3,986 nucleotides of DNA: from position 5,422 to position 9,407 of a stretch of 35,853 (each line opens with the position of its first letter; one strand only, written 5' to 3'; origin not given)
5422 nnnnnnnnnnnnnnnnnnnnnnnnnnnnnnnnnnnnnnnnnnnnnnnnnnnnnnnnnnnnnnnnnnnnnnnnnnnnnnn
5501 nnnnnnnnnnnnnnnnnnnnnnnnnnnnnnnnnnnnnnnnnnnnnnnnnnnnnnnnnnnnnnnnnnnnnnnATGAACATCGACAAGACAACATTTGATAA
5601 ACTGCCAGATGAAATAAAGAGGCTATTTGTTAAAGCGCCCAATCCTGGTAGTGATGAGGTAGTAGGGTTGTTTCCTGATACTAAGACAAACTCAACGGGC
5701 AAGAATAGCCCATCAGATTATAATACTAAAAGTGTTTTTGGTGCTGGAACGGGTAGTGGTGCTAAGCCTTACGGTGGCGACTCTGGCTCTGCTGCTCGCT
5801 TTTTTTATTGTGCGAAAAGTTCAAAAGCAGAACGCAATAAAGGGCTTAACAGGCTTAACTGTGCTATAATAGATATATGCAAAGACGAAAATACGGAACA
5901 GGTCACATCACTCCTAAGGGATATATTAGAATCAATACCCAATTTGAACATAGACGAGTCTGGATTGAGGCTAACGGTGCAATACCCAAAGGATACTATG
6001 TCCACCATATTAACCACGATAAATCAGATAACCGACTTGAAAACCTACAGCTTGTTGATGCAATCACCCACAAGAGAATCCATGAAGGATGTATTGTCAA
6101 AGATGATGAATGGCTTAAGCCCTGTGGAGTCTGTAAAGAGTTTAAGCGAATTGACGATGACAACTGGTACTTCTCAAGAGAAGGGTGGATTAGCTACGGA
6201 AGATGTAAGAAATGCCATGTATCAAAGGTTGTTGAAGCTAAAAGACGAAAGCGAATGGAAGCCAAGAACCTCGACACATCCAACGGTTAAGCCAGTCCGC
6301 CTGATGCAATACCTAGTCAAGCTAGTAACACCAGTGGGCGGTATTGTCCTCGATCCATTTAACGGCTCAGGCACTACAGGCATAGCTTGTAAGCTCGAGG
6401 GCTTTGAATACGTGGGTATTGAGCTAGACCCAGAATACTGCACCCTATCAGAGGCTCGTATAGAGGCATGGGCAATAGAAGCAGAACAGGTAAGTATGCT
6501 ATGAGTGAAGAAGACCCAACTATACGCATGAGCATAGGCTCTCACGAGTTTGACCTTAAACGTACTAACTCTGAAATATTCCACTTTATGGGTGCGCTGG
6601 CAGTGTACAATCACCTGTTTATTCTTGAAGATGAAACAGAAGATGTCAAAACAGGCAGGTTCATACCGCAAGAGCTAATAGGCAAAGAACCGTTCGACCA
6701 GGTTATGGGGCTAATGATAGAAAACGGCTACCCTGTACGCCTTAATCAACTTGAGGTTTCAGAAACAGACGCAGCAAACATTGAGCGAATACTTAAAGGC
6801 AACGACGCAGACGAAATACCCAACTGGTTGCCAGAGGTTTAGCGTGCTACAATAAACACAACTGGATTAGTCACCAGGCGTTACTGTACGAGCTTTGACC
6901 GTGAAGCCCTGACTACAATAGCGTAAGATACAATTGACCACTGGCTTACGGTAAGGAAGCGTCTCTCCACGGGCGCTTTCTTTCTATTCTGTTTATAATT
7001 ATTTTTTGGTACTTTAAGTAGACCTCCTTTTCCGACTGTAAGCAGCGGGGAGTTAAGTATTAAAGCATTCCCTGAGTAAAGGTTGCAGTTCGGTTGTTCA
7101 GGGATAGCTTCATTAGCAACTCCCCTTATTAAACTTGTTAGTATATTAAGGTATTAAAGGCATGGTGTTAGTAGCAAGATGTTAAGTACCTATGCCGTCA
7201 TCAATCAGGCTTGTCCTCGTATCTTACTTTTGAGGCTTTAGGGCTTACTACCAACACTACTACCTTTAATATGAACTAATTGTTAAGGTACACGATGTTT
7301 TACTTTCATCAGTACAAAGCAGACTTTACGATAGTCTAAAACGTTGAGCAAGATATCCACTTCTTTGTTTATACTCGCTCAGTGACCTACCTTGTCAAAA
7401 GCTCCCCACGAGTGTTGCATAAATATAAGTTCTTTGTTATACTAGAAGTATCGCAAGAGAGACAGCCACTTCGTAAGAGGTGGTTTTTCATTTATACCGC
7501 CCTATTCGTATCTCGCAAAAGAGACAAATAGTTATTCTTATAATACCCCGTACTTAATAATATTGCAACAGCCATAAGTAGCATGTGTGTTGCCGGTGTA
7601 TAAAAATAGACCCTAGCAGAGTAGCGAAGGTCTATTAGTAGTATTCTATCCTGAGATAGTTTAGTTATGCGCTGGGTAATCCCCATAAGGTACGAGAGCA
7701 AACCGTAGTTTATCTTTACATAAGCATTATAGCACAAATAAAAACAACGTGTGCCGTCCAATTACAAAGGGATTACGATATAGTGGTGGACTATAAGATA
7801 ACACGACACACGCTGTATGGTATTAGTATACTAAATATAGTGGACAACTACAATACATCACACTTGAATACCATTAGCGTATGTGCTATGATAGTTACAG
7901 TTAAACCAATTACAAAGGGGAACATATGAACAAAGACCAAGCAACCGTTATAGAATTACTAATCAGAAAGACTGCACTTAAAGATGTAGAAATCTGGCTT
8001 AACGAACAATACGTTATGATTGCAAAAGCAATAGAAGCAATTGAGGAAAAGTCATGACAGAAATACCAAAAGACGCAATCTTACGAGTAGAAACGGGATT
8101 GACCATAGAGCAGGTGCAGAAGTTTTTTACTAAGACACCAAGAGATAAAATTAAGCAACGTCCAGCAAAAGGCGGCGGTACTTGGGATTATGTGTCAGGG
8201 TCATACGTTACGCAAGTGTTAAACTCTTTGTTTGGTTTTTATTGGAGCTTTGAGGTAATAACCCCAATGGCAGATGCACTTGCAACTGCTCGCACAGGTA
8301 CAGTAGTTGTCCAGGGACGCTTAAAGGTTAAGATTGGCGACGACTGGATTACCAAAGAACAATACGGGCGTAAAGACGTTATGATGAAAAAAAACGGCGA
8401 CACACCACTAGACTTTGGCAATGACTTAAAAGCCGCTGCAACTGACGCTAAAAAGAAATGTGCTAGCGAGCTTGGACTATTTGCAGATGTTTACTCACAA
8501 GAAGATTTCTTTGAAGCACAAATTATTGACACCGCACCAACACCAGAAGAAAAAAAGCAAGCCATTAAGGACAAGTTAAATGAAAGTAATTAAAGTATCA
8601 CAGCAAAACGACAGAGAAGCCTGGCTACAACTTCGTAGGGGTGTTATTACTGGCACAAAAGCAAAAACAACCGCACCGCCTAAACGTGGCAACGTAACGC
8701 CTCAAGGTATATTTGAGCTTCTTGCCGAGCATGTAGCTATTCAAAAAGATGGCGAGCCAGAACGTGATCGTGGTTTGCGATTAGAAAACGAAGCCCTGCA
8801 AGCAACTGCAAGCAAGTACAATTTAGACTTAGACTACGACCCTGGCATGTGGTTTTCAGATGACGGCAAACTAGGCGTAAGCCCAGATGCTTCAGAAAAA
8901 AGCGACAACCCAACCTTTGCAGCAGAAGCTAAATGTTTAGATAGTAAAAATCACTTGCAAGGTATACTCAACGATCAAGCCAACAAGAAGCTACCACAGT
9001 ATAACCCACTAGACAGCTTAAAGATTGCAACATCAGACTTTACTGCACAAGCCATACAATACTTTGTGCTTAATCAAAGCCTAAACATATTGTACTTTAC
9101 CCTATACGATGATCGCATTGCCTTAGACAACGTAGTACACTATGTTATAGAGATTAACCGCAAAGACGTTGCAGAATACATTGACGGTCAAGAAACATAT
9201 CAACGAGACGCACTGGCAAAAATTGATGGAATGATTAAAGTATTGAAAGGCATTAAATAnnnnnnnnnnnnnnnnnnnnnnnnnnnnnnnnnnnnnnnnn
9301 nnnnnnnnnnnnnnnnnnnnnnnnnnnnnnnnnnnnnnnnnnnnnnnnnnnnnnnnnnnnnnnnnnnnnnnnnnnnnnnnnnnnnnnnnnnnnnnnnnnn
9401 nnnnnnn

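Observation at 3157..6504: Three homing-endonuclease genes in one 3.3-kb host gene, two hidden as stop-free overprints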

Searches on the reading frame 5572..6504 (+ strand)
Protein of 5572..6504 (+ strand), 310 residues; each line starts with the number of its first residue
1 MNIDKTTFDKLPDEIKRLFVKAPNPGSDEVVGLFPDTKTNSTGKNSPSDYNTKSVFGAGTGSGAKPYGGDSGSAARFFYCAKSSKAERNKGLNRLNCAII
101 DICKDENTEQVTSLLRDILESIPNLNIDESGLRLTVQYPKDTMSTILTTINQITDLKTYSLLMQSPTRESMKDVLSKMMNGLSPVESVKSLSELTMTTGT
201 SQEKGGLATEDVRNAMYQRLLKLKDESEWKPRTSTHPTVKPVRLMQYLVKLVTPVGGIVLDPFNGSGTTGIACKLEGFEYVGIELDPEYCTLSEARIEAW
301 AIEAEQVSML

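Call 3: search_protein_families(library=pfam, proteins=[window:5572-6504:+], max_evalue=0.01)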
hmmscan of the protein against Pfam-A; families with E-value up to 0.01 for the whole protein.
window:5572-6504:+ (310 aa): 1 family
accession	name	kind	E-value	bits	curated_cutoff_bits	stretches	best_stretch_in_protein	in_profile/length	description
PF01555.25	N6_N4_Mtase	-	1e-21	78.4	26.7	1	217-293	140-219/221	DNA methylase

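Call 6: search_dna_similar(query=window:5572-6504:+, collection=phages, mode=protein, max_rows=30)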
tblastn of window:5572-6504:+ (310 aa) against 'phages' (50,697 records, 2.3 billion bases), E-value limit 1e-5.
Records with a match: 1319; places in all: 1383; records where one place covers at least 80% of the query: 0.
Best place of each record, by identity: 60-80% 164; <60% 1155.
By first word of the organism name: Mycobacterium 439; Gordonia 127; Staphylococcus 64; Arthrobacter 64; Streptococcus 45; Lactococcus 42; Vibrio 41; Brucella 41; Klebsiella 31; Flavobacterium 31; and 84 more.
By host as written in the record: Mycobacterium smegmatis mc2 155 290; Gordonia terrae 3612 102; - 82; Mycobacterium smegmatis mc#155 57; Lactococcus lactis 33; Arthrobacter sp. ATCC 21022 28; Rhodobacter capsulatus YW1 28; Mycobacterium smegmatis mc2155 27; and 313 more.
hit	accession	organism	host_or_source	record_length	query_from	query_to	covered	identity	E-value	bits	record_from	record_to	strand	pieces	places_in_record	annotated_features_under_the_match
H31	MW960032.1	Rhizobium phage RHph_X2_25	Sinorhizobium americanum X2_25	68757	13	293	47%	51.0%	4e-17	152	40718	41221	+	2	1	modification DNA-methylase protein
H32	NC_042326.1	Mycobacterium phage KSSJEB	Mycobacterium smegmatis mc2 155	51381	62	293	75%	29.3%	2e-7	59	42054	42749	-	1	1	67: DNA methyltransferase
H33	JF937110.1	Mycobacterium phage KSSJEB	Mycobacterium smegmatis mc2 155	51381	62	293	75%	29.3%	2e-7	59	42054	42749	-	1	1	67: DNA methylase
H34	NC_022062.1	Mycobacterium phage Trouble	Mycobacterium smegamtis mc2 155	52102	62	293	75%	29.3%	2e-7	59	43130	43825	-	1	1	68: DNA methyltransferase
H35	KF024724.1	Mycobacterium phage Trouble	Mycobacterium smegamtis mc2 155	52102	62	293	75%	29.3%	2e-7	59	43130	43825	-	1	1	68: DNA methyltransferase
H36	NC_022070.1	Mycobacterium phage Wheeler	Mycobacterium smegmatis mc2 155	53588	62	293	75%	29.3%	2e-7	59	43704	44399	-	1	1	71: DNA methyltransferase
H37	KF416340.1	Mycobacterium phage Wheeler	Mycobacterium smegmatis mc2 155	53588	62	293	75%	29.3%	2e-7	59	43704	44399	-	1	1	71: DNA methylase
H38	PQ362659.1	Mycobacterium phage Payneful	Mycobacterium smegmatis mc2 155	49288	62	293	75%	29.3%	2e-7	59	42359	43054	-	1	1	66: DNA methyltransferase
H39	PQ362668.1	Mycobacterium phage Marchy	Mycobacterium smegmatis mc2 155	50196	62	293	75%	29.3%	2e-7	59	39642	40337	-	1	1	62: DNA methyltransferase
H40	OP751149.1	Mycobacterium phage Tote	Mycobacterium smegmatis mc#155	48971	62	293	75%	29.3%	3e-7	58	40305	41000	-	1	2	65: DNA methyltransferase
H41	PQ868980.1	Mycobacterium phage Swole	Mycobacterium smegmatis mc#155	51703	62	293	75%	29.3%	3e-7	58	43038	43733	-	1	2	70: DNA methyltransferase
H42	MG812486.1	Mycobacterium phage Acme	Mycobacterium smegmatis mc2155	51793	62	293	75%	29.3%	3e-7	58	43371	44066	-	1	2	methyltransferase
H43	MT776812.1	Mycobacterium phage HarryOW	Mycobacterium smegmatis mc#155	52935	62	293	75%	29.3%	3e-7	58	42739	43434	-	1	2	66: methyltransferase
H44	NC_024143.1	Mycobacterium phage Lamina13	Mycobacterium smegmatis mc2 155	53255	62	293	75%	29.3%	3e-7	58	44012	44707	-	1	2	71: DNA methyltransferase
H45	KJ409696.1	Mycobacterium phage Lamina13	Mycobacterium smegmatis mc2 155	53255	62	293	75%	29.3%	3e-7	58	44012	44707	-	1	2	71: DNA methylase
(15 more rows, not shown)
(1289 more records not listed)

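Call 83: find_encoding_contigs(protein=window:5572-6504:+, flank=3000, max_places=4)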
Protein window:5572-6504:+ (310 aa): 24 contigs read that carry it; 3 places shown.
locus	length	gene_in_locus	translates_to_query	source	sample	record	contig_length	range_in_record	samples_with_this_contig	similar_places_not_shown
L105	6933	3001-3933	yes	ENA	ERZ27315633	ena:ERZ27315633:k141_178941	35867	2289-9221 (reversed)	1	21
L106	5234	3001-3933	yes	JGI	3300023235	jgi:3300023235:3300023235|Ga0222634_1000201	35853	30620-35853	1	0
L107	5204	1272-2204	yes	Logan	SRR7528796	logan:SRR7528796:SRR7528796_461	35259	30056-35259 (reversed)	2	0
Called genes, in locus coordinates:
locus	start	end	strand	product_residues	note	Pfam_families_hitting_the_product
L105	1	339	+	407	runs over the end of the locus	-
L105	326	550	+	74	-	-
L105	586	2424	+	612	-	PF01555:N6_N4_Mtase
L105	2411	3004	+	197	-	-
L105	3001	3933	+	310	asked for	PF01555:N6_N4_Mtase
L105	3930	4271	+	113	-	-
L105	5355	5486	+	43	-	-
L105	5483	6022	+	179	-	PF04098:Rad52_Rad22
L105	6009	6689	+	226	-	PF09588:YqaJ (weak)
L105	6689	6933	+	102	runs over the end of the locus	-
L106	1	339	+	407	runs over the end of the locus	-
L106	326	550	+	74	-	-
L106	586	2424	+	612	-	PF01555:N6_N4_Mtase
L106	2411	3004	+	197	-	-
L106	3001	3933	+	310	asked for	PF01555:N6_N4_Mtase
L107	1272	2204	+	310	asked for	PF01555:N6_N4_Mtase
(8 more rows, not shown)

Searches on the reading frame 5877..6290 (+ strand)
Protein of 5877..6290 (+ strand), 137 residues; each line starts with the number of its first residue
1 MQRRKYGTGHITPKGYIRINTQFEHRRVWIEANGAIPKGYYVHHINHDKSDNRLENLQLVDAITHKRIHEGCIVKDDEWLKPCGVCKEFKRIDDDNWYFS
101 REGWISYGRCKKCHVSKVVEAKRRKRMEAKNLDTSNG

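Call 3: search_protein_families(library=pfam, proteins=[window:5877-6290:+], max_evalue=0.01)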
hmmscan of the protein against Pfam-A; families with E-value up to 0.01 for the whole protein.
window:5877-6290:+ (137 aa): 1 family
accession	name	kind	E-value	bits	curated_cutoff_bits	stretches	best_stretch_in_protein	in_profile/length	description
PF13392.12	HNH_3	-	2.6e-15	56.2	24.8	1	25-60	4-39/46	HNH endonuclease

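Call 57: find_related_loci(query=A4, collection=viral_contigs, flank=3000)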
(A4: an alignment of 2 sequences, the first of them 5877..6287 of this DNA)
Query A4 (137 aa) in viral_contigs; peptide patterns used: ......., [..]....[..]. (x = any residue, [..] = any of these).
159 stretches matched a pattern; 14 encode a relative of the query (tblastn E <= 1e-3); 14 distinct loci.
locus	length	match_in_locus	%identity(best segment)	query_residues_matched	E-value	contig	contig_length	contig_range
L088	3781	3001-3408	96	1-136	2e-90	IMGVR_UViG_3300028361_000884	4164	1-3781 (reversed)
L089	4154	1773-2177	70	2-136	8e-64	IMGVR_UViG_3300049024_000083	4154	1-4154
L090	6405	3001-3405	70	2-136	8e-64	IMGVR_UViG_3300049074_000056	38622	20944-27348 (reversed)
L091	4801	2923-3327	70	2-136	8e-64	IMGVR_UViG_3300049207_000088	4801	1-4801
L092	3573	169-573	70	2-136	6e-63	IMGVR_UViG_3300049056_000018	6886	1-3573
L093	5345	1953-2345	60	1-131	1e-53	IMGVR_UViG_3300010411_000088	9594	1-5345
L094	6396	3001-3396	52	1-134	8e-44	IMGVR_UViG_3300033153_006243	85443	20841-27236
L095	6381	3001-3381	51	2-131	2e-42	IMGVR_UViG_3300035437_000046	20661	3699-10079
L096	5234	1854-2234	51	2-131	2e-42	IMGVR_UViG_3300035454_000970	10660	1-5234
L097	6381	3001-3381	51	2-131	2e-42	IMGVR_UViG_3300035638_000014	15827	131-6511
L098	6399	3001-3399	50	1-136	4e-37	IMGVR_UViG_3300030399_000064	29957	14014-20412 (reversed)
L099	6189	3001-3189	42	8-67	3e-8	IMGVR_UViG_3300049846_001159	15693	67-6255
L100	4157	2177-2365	36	8-67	3e-7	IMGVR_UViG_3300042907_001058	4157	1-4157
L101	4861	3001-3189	36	8-67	3e-7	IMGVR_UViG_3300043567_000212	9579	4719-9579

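Call 58: find_homologous_proteins(query=window:5877-6287:+, max_evalue=0.00001)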
Query window:5877-6287:+ (137 aa): 18 proteins with E <= 0.00001 among 26 candidates.
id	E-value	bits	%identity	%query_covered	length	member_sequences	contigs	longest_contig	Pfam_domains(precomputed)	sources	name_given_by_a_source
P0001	4.6e-68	246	79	94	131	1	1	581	PF13392.13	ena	-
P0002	8.3e-46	174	68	79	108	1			PF13392.13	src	-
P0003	1.8e-34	137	49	91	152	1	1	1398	PF13392.13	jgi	-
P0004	2.9e-34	136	52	91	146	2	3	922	PF13392.13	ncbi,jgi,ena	-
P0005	8.1e-34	135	54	81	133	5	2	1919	PF13392.13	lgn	-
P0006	7.8e-33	131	53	77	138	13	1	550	PF13392.13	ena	-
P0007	1.8e-32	130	52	91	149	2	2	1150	PF13392.13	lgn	-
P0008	2.2e-32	130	52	82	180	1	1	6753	PF13392.13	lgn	-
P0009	4.5e-31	126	52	82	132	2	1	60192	PF13392.13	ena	-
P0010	7.3e-30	122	47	88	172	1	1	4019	PF13392.13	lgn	-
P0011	8.6e-29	118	50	81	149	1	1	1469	PF13392.13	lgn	-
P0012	3.2e-28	116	48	95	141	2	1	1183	PF13392.13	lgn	-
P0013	4.2e-28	116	50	86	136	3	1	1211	PF13392.13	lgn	-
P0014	4.0e-26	110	44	93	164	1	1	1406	PF13392.13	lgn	-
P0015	2.7e-24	104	44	87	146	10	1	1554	PF13392.13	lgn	-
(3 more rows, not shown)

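Call 70: search_protein_families(library=phrogs, proteins=[window:5877-6287:+], max_evalue=0.00001)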
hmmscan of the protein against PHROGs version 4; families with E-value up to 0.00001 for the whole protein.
window:5877-6287:+ (137 aa): 9 families
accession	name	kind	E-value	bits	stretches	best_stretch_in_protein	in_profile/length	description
phrog_99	-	DNA, RNA and nucleotide metabolism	5e-14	53.8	1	6-61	138-197/383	HNH endonuclease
phrog_1891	-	DNA, RNA and nucleotide metabolism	1.3e-11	45.5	1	4-84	140-227/255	HNH endonuclease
phrog_4578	-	DNA, RNA and nucleotide metabolism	5.6e-11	43.5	1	20-61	10-51/130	HNH endonuclease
phrog_15471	-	DNA, RNA and nucleotide metabolism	5.7e-11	43.6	1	13-114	21-109/183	HNH endonuclease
phrog_826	-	DNA, RNA and nucleotide metabolism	3.8e-10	40.8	1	8-131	89-212/281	HNH endonuclease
phrog_7545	-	DNA, RNA and nucleotide metabolism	2.5e-09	38.6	1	23-70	85-134/160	HNH endonuclease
phrog_59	-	DNA, RNA and nucleotide metabolism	2.4e-08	34.8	1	13-60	173-226/423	HNH endonuclease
phrog_959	-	DNA, RNA and nucleotide metabolism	1.6e-06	28.9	1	14-63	42-100/138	HNH endonuclease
phrog_1492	-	DNA, RNA and nucleotide metabolism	2.3e-06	28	1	25-131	115-217/414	HNH endonuclease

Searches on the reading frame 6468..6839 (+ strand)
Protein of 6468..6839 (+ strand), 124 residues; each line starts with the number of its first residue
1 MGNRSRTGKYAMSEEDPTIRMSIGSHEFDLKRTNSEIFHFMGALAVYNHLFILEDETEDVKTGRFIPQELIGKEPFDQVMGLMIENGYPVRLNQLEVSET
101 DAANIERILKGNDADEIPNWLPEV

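Call 90: search_protein_families(library=pfam, proteins=[window:6468-6839:+], max_evalue=0.001)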
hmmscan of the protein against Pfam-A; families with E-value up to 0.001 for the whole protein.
window:6468-6839:+ (124 aa): 0 families

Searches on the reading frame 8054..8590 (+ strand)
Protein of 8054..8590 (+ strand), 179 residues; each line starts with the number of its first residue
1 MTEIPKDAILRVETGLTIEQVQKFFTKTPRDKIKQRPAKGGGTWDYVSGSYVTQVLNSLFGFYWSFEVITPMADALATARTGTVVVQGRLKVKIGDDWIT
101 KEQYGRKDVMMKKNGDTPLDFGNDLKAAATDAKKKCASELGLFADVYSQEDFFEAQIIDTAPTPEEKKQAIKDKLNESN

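Call 90: search_protein_families(library=pfam, proteins=[window:8054-8590:+], max_evalue=0.001)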
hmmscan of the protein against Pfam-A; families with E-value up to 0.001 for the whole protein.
window:8054-8590:+ (179 aa): 1 family
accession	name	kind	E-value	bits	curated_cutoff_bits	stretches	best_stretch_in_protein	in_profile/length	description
PF04098.21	Rad52_Rad22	-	1.7e-11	44.7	20.3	1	19-155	3-143/153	Rad52/22 family double-strand break repair protein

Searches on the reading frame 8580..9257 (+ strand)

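Call 90: search_protein_families(library=pfam, proteins=[window:8580-9257:+], max_evalue=0.001)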
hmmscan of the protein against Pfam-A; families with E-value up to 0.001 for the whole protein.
window:8580-9257:+ (226 aa): 1 family
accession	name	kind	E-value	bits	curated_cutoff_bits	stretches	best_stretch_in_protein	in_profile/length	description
PF09588.16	YqaJ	-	4.8e-06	27.4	22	1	15-141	2-135/150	YqaJ-like viral recombinase domain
